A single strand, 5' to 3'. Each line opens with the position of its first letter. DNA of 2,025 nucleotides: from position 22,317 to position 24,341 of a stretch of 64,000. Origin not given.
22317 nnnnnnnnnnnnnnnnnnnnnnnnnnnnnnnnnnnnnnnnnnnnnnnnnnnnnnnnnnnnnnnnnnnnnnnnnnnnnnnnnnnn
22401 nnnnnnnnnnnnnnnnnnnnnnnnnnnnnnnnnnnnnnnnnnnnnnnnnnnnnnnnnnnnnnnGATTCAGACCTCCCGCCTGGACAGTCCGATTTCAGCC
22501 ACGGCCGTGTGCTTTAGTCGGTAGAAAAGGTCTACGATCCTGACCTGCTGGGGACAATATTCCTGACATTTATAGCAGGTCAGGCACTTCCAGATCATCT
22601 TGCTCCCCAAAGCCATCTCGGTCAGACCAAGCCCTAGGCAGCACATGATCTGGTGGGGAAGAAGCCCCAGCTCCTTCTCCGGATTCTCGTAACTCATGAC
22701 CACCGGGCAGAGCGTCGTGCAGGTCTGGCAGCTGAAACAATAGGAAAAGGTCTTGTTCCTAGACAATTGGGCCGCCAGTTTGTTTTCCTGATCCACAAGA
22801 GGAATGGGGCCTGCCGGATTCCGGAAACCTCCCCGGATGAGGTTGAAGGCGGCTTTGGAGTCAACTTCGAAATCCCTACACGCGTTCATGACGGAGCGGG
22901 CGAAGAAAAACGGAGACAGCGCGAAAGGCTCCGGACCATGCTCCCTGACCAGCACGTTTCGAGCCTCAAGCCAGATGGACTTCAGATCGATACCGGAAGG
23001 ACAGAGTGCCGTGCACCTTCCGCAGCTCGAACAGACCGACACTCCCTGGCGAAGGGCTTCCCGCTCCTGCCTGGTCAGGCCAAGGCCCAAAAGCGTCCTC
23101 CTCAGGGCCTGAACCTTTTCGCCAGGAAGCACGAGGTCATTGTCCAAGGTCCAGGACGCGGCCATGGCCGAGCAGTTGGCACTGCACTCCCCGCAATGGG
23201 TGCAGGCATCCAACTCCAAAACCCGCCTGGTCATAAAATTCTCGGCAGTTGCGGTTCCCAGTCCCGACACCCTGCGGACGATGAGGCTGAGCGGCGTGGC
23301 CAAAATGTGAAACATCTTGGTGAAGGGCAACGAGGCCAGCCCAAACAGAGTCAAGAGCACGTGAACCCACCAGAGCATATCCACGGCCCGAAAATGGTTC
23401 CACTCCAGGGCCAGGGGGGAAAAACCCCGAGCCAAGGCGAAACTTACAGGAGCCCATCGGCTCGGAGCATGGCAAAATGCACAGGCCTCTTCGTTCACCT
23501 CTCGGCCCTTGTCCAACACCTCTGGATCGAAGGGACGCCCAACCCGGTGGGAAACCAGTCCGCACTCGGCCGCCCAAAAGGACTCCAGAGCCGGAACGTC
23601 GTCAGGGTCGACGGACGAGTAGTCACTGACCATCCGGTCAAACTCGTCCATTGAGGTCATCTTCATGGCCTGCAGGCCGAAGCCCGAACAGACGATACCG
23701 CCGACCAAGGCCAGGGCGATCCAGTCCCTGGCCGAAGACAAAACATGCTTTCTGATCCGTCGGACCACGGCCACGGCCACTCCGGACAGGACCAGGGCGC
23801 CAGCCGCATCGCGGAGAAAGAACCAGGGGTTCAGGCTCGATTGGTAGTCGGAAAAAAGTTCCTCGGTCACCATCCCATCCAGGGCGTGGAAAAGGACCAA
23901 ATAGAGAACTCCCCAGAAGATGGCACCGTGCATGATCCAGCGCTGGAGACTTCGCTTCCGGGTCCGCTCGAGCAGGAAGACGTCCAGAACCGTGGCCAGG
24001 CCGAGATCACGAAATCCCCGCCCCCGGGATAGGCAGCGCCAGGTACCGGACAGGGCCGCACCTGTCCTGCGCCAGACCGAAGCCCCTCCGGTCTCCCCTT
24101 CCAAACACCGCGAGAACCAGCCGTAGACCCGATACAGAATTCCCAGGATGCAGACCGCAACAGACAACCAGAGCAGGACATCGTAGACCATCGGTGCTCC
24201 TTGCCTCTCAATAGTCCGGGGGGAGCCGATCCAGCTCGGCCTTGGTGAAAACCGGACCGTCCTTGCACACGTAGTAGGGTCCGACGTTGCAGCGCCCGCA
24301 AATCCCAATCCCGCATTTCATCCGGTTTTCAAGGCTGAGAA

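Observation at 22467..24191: HdrC-like subunit fused to a dihaem-cytochrome-b-like membrane domain: a membrane-anchored Flx-Hdr?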

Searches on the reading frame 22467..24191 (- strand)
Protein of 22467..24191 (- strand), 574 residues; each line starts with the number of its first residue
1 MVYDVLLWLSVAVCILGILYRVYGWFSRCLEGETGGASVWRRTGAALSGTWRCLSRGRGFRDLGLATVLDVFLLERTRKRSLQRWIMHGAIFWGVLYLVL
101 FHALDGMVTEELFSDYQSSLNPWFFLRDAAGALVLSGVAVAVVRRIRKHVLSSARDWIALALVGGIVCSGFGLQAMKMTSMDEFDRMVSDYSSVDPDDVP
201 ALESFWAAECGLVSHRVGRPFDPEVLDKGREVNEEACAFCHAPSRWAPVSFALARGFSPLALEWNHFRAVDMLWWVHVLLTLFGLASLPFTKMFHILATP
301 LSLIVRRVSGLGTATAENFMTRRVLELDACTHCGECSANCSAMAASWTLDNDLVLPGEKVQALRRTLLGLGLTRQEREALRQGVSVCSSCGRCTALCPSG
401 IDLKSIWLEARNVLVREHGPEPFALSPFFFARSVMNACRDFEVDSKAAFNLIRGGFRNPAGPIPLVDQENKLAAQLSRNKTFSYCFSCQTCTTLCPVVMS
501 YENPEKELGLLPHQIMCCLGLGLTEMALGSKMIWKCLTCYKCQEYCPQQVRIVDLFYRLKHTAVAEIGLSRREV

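Call 5: search_protein_families(library=pfam, proteins=[window:22467-24191:-], max_evalue=0.01)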
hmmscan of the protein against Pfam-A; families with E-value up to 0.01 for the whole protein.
window:22467-24191:- (574 aa): 13 families
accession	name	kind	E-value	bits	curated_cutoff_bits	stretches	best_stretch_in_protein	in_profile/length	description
PF13183.11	Fer4_8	-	1.2e-16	61.5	27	2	326-401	1-68/68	4Fe-4S dicluster domain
PF13534.11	Fer4_17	-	4.7e-13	49.9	22.2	2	329-402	1-61/61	4Fe-4S dicluster domain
PF12838.12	Fer4_7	-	2.8e-10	40.9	27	1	330-401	2-52/52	4Fe-4S dicluster domain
PF13187.11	Fer4_9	-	4.4e-09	36.7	27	2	329-400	1-50/52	4Fe-4S dicluster domain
PF13237.11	Fer4_10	-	5.7e-09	36.2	25.5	2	482-547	6-53/53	4Fe-4S dicluster domain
PF13484.11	Fer4_16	-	5.2e-06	27.6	30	0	467-497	35-65/66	4Fe-4S double cluster binding domain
PF13746.11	Fer4_18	-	1.9e-05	25.3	27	0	375-404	49-78/114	4Fe-4S dicluster domain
PF14697.11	Fer4_21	-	2.1e-05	25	35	0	483-497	39-53/59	4Fe-4S dicluster domain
PF12800.12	Fer4_4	-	4.8e-05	23.8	24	0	483-497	2-16/17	4Fe-4S binding domain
PF02665.19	Nitrate_red_gam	-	7.6e-05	22.9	22.9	1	263-307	166-210/217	Nitrate reductase gamma subunit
PF00037.32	Fer4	-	0.00034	20.7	21.1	0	386-400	7-21/24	4Fe-4S binding domain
PF12797.12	Fer4_2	-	0.00085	19.6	24.5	0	324-342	4-22/22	4Fe-4S binding domain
PF25160.1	LdpA_Fe-S-bd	-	0.0017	18.5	27.6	0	386-400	27-41/49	LdpA Fe-S cluster-binding domain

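Call 6: search_protein_families(library=ncbifam, proteins=[window:22467-24191:-], max_evalue=0.001)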
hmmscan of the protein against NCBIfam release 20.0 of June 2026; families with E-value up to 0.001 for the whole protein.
window:22467-24191:- (574 aa): 30 families (the best 25 are shown)
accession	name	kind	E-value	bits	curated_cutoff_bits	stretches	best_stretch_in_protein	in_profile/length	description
NF008369.0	PRK11168.1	equivalog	2.2e-15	56.5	278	2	325-418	8-91/401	anaerobic glycerol-3-phosphate dehydrogenase subunit C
TIGR03290.1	CoB_CoM_SS_C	equivalog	1.1e-13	51.4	160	1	483-566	2-78/144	CoB--CoM heterodisulfide reductase subunit C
NF038018.1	qmoC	equivalog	2.7e-10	40.3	300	1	481-567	16-95/360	quinone-interacting membrane-bound oxidoreductase complex subunit QmoC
NF004898.0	PRK06259.1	equivalog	1.8e-09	36.8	385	1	322-405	128-206/488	fumarate reductase (CoM/CoB) subunit TfrB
TIGR03379.1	glycerol3P_GlpC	equivalog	3.5e-09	35.9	279.9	1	479-562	1-80/397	anaerobic glycerol-3-phosphate dehydrogenase subunit GlpC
TIGR00384.1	dhsB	subfamily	5.5e-09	35.8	88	1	325-404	137-215/222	succinate dehydrogenase and fumarate reductase iron-sulfur protein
NF004616.0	PRK05950.1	subfamily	6.3e-09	35.3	228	1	323-416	142-235/238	succinate dehydrogenase iron-sulfur subunit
NF045670.1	quin_L_LdhH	equivalog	3.2e-08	32.3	800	1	466-570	287-390/706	L-lactate dehydrogenase (quinone) large subunit LdhH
NF008434.0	PRK11274.1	equivalog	4.3e-08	32.5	333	1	327-406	22-94/409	glycolate oxidase subunit GlcF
NF041890.1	hdrC_Methbact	equivalog_domain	7.3e-08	32.2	270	0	528-564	66-102/192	ferredoxin:CoB-CoM heterodisulfide reductase subunit HdrC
NF041779.1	hetero_SS_HdrC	equivalog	3.8e-07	29.8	350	1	477-569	25-110/198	ferredoxin:CoB-CoM heterodisulfide reductase subunit HdrC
NF041837.1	rnfC_Methano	equivalog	2.4e-06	26.7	650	0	434-556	305-419/438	Rnf electron transport complex subunit RnfC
NF045663.1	diclust_near_Sec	equivalog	2.9e-06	25.7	530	1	379-422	347-390/759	pyridine nucleotide-disulfide oxidoreductase/dicluster-binding protein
NF045711.1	sulf_resp_HmcF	equivalog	4.7e-06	25.7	750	1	322-415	54-148/457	sulfate respiration complex iron-sulfur protein HmcF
NF009226.0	PRK12576.1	equivalog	6.4e-06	25.7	344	0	326-403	152-226/317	succinate dehydrogenase/fumarate reductase iron-sulfur subunit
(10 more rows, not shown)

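Call 8: find_homologous_proteins(query=window:22470-24191:-, max_evalue=0.00001)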
Query window:22470-24191:- (574 aa): 27 proteins with E <= 0.00001 among 8000 candidates.
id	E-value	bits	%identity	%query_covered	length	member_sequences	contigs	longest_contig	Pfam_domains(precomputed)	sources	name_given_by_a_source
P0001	0.0e+0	1335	100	100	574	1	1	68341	PF14697.12,PF13746.12,PF13484.12,PF12838.13,PF13534.12,PF13237.12,PF13183.12,PF13187.12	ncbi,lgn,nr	ncbi:MAG: 4Fe-4S dicluster domain-containing protein [Deltaproteobacteria bacterium]|nr:4Fe-4S diclu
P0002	4.1e-155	536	44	99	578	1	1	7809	PF12797.13,PF13484.12,PF12838.13,PF13534.12,PF13237.12,PF13183.12,PF13187.12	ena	-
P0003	2.2e-150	520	45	97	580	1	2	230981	PF14697.12,PF02665.20,PF00037.33,PF13484.12,PF12838.13,PF13534.12,PF13237.12,PF13183.12,PF13187.12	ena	-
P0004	5.6e-150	519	47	87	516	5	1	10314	PF14697.12,PF12797.13,PF13484.12,PF12838.13,PF13534.12,PF13237.12,PF13183.12,PF13187.12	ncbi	ncbi:MAG: 4Fe-4S dicluster domain-containing protein, partial [Desulfobacterales bacterium]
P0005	2.5e-148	514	42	98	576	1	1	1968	PF13484.12,PF12838.13,PF13534.12,PF13237.12,PF13183.12,PF13187.12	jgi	jgi:heterodisulfide reductase subunit C/nitrate reductase gamma subunit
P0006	3.3e-147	510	43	98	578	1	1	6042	PF12797.13,PF12838.13,PF13534.12,PF13237.12,PF13183.12,PF13187.12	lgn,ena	-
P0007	8.6e-147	509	46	87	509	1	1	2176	PF14697.12,PF02665.20,PF12797.13,PF13484.12,PF12838.13,PF13534.12,PF13237.12,PF13183.12,PF13187.12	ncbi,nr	ncbi:MAG: 4Fe-4S dicluster domain-containing protein, partial [Deltaproteobacteria bacterium]|nr:4Fe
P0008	1.0e-140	488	41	99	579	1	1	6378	PF14697.12,PF02665.20,PF13746.12,PF13484.12,PF12838.13,PF13534.12,PF13237.12,PF13183.12,PF13187.12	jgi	jgi:heterodisulfide reductase subunit C/nitrate reductase gamma subunit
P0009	1.5e-139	485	43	100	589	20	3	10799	PF02665.20,PF00037.33,PF13746.12,PF12838.13,PF13534.12,PF13237.12,PF13183.12,PF13187.12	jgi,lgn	jgi:heterodisulfide reductase subunit C/nitrate reductase gamma subunit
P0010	6.6e-138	479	44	85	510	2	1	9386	PF14697.12,PF02665.20,PF13746.12,PF13484.12,PF12838.13,PF13534.12,PF12800.13,PF12797.13,PF00037.33,PF13237.12,PF13183.12,PF13187.12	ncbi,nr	ncbi:MAG: 4Fe-4S dicluster domain-containing protein [Desulfobacteraceae bacterium]|nr:4Fe-4S diclus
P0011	1.7e-135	471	39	99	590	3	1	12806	PF02665.20,PF12797.13,PF12838.13,PF13534.12,PF13237.12,PF13183.12,PF12800.13,PF13187.12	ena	-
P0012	2.5e-130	454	38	99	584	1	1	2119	PF14697.12,PF12797.13,PF00037.33,PF13484.12,PF12838.13,PF13534.12,PF13237.12,PF13183.12,PF13187.12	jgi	jgi:heterodisulfide reductase subunit C/nitrate reductase gamma subunit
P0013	6.7e-123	430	37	98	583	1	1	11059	PF14697.12,PF02665.20,PF12837.13,PF13746.12,PF13484.12,PF12838.13,PF13534.12,PF12797.13,PF00037.33,PF13237.12,PF13183.12,PF13187.12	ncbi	-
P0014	2.2e-122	428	37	98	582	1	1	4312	PF14697.12,PF02665.20,PF12797.13,PF00037.33,PF13484.12,PF12838.13,PF13534.12,PF13237.12,PF13183.12,PF13187.12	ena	-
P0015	4.0e-119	417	38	94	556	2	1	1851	PF02665.20,PF12797.13,PF13484.12,PF12838.13,PF13534.12,PF13237.12,PF13183.12,PF13187.12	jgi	-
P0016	1.0e-116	409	37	99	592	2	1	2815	PF14697.12,PF02665.20,PF12797.13,PF13484.12,PF12838.13,PF13534.12,PF13237.12,PF13183.12,PF13187.12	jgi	jgi:heterodisulfide reductase subunit C/nitrate reductase gamma subunit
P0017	2.9e-116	408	40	100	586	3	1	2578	PF02665.20,PF13534.12,PF13237.12,PF13183.12,PF13187.12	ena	-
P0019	3.2e-110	388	37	82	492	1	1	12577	PF14697.12,PF02665.20,PF12797.13,PF00037.33,PF13746.12,PF12838.13,PF13534.12,PF13237.12,PF13183.12,PF13187.12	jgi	jgi:heterodisulfide reductase subunit C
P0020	3.1e-109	385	37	99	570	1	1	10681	PF02665.20,PF12797.13,PF00037.33,PF13746.12,PF13484.12,PF12838.13,PF13534.12,PF13237.12,PF13183.12,PF13187.12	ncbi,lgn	-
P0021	1.1e-107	379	39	81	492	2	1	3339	PF17179.10,PF02665.20,PF12797.13,PF00037.33,PF13746.12,PF12838.13,PF13534.12,PF13237.12,PF13183.12,PF13187.12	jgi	jgi:heterodisulfide reductase subunit C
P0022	1.5e-97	346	39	75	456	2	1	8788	PF02665.20,PF12797.13,PF13484.12,PF12838.13,PF13534.12,PF13237.12,PF13183.12,PF13187.12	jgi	-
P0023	2.4e-10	58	26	66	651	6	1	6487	PF02665.20,PF12797.13,PF13534.12,PF02754.22,PF13237.12,PF13183.12,PF13187.12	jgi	-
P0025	1.5e-8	52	24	59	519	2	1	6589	PF02665.20,PF12797.13,PF12838.13,PF13534.12,PF02754.22,PF13237.12,PF13183.12,PF13187.12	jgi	jgi:heterodisulfide reductase subunit C/nitrate reductase gamma subunit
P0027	3.5e-6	44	28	31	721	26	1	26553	PF02665.20,PF12797.13,PF12838.13,PF02754.22,PF13237.12,PF13183.12,PF13187.12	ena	-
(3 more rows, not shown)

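Call 13: find_related_loci(query=A1, collection=genome_contigs, flank=10000)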
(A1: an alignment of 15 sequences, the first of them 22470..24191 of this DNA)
Query A1 (574 aa) in genome_contigs; peptide patterns used: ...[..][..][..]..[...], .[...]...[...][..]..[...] (x = any residue, [..] = any of these).
600 stretches matched a pattern (row limit reached: there are more); 560 encode a relative of the query (tblastn E <= 1e-3); the best 80 are kept; 80 distinct loci.
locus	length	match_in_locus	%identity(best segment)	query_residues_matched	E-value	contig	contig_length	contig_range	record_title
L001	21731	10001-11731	44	1-567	2e-163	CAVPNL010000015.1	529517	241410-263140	MAG: uncultured delta proteobacterium isolate MFD09779.bin.2.131 genome assembly, contig: contig_43108, whole genome sho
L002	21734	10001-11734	43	3-566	9e-162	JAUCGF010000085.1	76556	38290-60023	Desulfococcaceae bacterium HSG9 NODE_17_length_76556, whole genome shotgun sequence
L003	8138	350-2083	44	2-572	8e-161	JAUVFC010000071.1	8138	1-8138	MAG: Desulfobacterales bacterium isolate CSMAG_340 CSMAG_340_k127_4211161_length_8138_cov_16.1590, whole genome shotgun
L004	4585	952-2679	44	2-567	4e-163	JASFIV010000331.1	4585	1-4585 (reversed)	MAG: Desulfobacterales bacterium isolate D0608S20remetaG_Bin_253 D0608S20remetaG_FD_scaffold_8892_c1, whole genome shotg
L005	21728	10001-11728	44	2-567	1e-158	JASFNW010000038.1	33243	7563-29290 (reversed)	MAG: Desulfobacterales bacterium isolate D0819M02metaG_Bin_17 D0819M02metaG_FD_scaffold_126_c1, whole genome shotgun seq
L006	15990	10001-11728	45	2-567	8e-159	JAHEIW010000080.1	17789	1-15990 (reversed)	MAG: Deltaproteobacteria bacterium isolate Ww513 NODE_7734_length_17789_cov_22.546412, whole genome shotgun sequence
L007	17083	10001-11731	44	1-564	2e-158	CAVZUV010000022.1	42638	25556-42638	MAG: uncultured delta proteobacterium isolate MFD02416.bin.2.152 genome assembly, contig: contig_60133, whole genome sho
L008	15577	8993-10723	43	1-564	6e-158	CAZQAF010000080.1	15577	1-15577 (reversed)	MAG TPA_asm: uncultured Desulfobacteraceae bacterium isolate binchicken_co224_214 genome assembly, contig: NODE_3645_len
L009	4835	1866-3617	43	1-574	7e-161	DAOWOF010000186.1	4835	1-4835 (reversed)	MAG TPA_asm: Desulfobacteraceae bacterium isolate CSMAG_3047 CSMAG_3047_k141_3565218_length_4835_cov_43.1947, whole geno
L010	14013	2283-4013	44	1-568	3e-157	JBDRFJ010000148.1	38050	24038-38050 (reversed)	MAG: Pseudomonadota bacterium isolate MEGAHIT-group-1.368 k141_3018824, whole genome shotgun sequence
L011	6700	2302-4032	44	2-568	4e-157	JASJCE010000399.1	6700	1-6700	MAG: Desulfobacterales bacterium isolate MO_140.B15 MO_140.c_5916, whole genome shotgun sequence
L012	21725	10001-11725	42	1-567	4e-156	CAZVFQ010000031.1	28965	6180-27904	MAG TPA_asm: uncultured Desulfobacteraceae bacterium isolate SRP252850_co1_162 genome assembly, contig: NODE_2768_length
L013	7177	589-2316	43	2-567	1e-156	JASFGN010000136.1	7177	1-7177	MAG: Desulfobacterales bacterium isolate D0606U12remetaG_Bin_130 D0606U12remetaG_FD_scaffold_1703_c1, whole genome shotg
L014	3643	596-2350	42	1-573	1e-162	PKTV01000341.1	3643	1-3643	MAG: Desulfobacteraceae bacterium isolate BM005 sc_12958, whole genome shotgun sequence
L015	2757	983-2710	43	1-567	2e-165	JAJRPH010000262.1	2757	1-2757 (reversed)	MAG: Deltaproteobacteria bacterium isolate Dive100_bin1.40 k141_633418, whole genome shotgun sequence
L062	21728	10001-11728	41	1-564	3e-147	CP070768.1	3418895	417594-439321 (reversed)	MAG: Desulfobacterales bacterium isolate bin239 chromosome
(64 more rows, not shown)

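Call 19: predict_structure(alignment_id=A1)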
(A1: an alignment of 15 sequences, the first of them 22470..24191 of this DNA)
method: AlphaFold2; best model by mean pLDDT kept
length: 574 residues; sequences in the alignment: 15
mean_pLDDT: 71.9   pTM: 0.62
mean pLDDT of the five models: 71.9, 69.0, 68.2, 66.9, 60.9
residues with pLDDT >= 90: 1; 70-90: 373; 50-70: 158; < 50: 42
segments of 3 or more residues with pLDDT < 50: 116-119, 431-441, 455-469, 570-574
pLDDT, mean of each block of 10 residues (from residue 1): 71 82 70 60 73 71 77 81 85 81 58 50 72 87 75 71 88 82 69 71 80 70 87 72 68 81 81 86 72 69 70 60 79 78 70 80 74 79 70 80 77 64 52 45 56 50 47 56 69 84 84 84 76 75 78 75 62 35
secondary structure, 60 per line:
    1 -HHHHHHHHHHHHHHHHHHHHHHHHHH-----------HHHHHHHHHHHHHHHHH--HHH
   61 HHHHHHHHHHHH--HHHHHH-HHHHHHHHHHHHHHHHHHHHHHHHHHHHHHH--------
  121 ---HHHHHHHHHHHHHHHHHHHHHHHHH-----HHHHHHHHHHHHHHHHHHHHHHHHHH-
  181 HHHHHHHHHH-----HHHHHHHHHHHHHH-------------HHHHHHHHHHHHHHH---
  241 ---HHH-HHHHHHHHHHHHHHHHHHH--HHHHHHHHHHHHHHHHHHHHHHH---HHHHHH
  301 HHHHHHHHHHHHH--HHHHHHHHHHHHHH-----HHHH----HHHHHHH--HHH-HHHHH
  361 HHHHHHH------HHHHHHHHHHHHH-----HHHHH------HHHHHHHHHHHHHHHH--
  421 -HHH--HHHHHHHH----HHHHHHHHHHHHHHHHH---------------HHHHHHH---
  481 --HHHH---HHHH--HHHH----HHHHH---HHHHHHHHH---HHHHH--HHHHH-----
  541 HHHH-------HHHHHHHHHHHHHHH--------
elements in order: H2-27 H39-55 H58-72 H75-80 H82-112 H124-148 H154-179 H181-190 H196-209 H223-237 H248-266 H269-291 H295-313 H316-329 H335-338 H343-349 H356-367 H374-386 H392-396 H403-418 H427-434 H439-455 H471-477 H483-486 H490-493 H496-499 H504-508 H512-520 H524-528 H531-535 H541-544 H552-566

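Call 22: search_solved_structures(query=A1, max_evalue=0.01, show_alignments=3)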
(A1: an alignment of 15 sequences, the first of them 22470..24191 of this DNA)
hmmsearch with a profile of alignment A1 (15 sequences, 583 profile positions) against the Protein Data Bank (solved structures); distinct sequences matched with E-value up to 0.01: 27.
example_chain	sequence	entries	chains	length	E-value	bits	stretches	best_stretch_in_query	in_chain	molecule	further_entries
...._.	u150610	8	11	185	6.3e-18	68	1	477-574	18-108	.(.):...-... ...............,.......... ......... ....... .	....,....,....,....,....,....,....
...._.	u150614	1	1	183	6.7e-18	67.9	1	478-574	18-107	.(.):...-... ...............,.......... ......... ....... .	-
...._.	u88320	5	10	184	4.2e-15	58.6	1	490-579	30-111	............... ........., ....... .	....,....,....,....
9sfi_E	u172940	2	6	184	1.3e-14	57.1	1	489-579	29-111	H(2)/formate:CoB-CoM heterodisulfide,ferredoxin reductase subunit C2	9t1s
7bkb_C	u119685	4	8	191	5.3e-13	51.7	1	474-575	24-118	CoB--CoM heterodisulfide reductase subunit C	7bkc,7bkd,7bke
6lum_B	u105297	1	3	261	1.5e-07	33.7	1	476-570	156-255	Succinate dehydrogenase subunit B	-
9t1s_M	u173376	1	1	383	5.9e-07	31.7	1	379-573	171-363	formate dehydrogenase (coenzyme F420)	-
5xmj_B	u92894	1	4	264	4.2e-06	28.9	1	321-416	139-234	Succinate dehydrogenase iron-sulfur subunit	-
9lay_B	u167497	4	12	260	8e-06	28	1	319-416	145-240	4Fe-4S ferredoxin iron-sulfur binding domain protein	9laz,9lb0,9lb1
7d6v_B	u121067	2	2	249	0.00013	24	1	479-563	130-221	Fumarate reductase iron-sulfur subunit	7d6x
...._E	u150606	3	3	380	0.00019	23.5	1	449-570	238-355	Formate dehydrogenase, beta subunit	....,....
7bkb_E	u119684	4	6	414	0.0011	21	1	479-559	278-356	Formate dehydrogenase, beta subunit (F420)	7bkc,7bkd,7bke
2bs2_B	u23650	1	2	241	0.0011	20.9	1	324-419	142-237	QUINOL-FUMARATE REDUCTASE IRON-SULFUR SUBUNIT B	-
9ojn_A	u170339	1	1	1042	0.0013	20.7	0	533-569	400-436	Iron-sulfur-binding reductase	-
1e7p_B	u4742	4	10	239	0.0014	20.6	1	324-418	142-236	Fumarate reductase iron-sulfur subunit | FUMARATE REDUCTASE IRON-SULFUR PROTEIN | QUINOL-FUMARATE REDUCTASE IRON-SULFUR SUBUNIT B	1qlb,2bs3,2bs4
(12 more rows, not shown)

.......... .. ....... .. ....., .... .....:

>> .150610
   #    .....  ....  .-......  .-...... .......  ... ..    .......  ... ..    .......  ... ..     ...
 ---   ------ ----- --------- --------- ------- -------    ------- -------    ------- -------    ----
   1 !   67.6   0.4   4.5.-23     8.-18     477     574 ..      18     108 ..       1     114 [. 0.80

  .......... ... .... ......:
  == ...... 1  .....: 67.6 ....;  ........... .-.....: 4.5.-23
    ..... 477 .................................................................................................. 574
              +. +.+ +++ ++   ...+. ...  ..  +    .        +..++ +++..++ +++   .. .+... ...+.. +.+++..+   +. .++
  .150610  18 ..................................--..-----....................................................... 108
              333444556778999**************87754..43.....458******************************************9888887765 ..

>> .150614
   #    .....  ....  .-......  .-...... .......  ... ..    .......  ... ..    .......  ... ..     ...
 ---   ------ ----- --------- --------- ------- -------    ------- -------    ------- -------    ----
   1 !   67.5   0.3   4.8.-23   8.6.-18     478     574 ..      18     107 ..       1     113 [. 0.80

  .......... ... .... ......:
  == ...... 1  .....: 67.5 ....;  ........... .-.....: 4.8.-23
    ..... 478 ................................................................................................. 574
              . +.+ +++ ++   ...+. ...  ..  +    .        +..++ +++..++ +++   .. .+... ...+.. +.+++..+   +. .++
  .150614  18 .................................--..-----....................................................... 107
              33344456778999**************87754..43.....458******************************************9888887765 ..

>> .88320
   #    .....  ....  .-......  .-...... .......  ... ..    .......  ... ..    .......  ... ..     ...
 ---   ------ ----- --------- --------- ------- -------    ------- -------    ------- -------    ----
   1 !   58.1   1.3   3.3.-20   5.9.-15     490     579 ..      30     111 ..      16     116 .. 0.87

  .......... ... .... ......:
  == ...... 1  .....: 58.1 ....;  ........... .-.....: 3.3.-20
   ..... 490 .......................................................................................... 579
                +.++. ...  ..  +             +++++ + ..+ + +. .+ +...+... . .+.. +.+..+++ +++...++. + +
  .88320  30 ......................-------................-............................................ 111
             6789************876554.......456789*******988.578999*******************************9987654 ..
